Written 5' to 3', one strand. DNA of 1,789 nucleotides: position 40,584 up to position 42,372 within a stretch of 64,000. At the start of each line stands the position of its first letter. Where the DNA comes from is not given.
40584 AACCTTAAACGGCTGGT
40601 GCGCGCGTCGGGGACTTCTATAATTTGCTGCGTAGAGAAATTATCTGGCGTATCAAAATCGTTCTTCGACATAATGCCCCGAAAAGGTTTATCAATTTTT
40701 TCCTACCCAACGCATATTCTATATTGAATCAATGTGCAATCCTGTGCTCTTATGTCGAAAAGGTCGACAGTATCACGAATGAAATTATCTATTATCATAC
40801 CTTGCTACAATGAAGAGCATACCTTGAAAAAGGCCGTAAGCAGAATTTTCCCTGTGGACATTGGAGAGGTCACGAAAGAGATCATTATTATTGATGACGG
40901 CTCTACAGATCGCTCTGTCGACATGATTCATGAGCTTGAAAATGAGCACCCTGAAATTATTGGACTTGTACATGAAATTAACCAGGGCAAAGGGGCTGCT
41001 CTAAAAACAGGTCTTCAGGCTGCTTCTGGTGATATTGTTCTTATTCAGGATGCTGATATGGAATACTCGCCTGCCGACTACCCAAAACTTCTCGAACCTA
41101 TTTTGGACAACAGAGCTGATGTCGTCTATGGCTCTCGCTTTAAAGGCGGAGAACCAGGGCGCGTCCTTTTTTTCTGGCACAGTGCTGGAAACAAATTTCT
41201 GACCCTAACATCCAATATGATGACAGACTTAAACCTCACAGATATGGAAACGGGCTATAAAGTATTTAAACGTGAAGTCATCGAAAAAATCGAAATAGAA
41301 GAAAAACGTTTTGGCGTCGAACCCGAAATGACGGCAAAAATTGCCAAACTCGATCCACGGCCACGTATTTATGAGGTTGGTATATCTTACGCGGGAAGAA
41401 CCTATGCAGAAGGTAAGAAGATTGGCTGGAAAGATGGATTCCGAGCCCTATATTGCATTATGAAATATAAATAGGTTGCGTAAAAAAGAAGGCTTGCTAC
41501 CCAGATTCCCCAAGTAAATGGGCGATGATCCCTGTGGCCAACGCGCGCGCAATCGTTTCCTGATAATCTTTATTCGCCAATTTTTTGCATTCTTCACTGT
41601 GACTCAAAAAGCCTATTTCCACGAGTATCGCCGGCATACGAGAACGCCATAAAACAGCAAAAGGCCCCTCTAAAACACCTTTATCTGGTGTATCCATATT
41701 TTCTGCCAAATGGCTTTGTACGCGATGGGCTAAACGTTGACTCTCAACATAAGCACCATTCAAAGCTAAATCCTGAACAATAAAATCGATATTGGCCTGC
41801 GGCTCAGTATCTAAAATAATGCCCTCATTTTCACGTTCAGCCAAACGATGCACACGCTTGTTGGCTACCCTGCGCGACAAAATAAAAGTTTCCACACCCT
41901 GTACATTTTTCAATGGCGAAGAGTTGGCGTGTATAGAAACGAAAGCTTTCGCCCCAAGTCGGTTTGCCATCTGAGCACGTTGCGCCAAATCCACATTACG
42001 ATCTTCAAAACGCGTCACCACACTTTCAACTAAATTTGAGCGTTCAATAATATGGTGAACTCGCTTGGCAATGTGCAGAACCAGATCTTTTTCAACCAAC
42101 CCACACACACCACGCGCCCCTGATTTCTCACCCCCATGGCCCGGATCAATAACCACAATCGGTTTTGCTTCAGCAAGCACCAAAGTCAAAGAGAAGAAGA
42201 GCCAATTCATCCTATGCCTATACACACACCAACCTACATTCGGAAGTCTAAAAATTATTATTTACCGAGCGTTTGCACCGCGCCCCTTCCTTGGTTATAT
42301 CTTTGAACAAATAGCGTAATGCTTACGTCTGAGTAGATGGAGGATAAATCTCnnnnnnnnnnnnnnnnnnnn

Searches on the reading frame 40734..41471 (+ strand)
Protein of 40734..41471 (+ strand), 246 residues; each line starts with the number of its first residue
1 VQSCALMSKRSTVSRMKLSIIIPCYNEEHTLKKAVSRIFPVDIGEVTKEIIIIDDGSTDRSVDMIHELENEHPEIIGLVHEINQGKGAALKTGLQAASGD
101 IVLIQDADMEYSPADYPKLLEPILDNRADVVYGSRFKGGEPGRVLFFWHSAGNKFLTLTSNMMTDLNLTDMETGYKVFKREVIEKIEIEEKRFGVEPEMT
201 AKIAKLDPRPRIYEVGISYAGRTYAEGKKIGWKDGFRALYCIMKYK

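Call 62: search_protein_families(library=pfam, proteins=[window:40734-41471:+], max_evalue=0.0001)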
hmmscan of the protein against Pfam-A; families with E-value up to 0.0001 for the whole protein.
window:40734-41471:+ (246 aa): 3 families
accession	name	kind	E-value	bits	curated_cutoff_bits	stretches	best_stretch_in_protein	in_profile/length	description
PF00535.33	Glycos_transf_2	-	5.4e-37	127.8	23.3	1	19-186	1-167/168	Glycosyl transferase family 2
PF13641.12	Glyco_tranf_2_3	-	1.3e-08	35.5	27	1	18-131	3-119/230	Glycosyltransferase like family 2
PF10111.15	Glyco_tranf_2_2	-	2.2e-05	24.5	27.3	1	19-121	1-104/276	Glycosyltransferase like family 2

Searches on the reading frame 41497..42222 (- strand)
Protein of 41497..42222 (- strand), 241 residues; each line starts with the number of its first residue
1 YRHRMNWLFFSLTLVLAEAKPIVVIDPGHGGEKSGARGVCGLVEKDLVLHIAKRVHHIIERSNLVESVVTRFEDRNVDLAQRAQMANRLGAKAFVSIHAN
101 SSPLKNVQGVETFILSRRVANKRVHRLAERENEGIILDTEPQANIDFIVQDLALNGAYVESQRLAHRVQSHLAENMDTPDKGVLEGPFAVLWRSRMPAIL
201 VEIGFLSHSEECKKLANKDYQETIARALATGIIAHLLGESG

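Call 62: search_protein_families(library=pfam, proteins=[window:41497-42222:-], max_evalue=0.0001)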
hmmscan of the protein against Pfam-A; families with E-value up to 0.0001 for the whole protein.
window:41497-42222:- (241 aa): 1 family
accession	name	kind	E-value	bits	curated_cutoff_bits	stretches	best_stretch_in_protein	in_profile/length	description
PF01520.23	Amidase_3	-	2.6e-49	168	27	1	23-233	1-173/174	N-acetylmuramoyl-L-alanine amidase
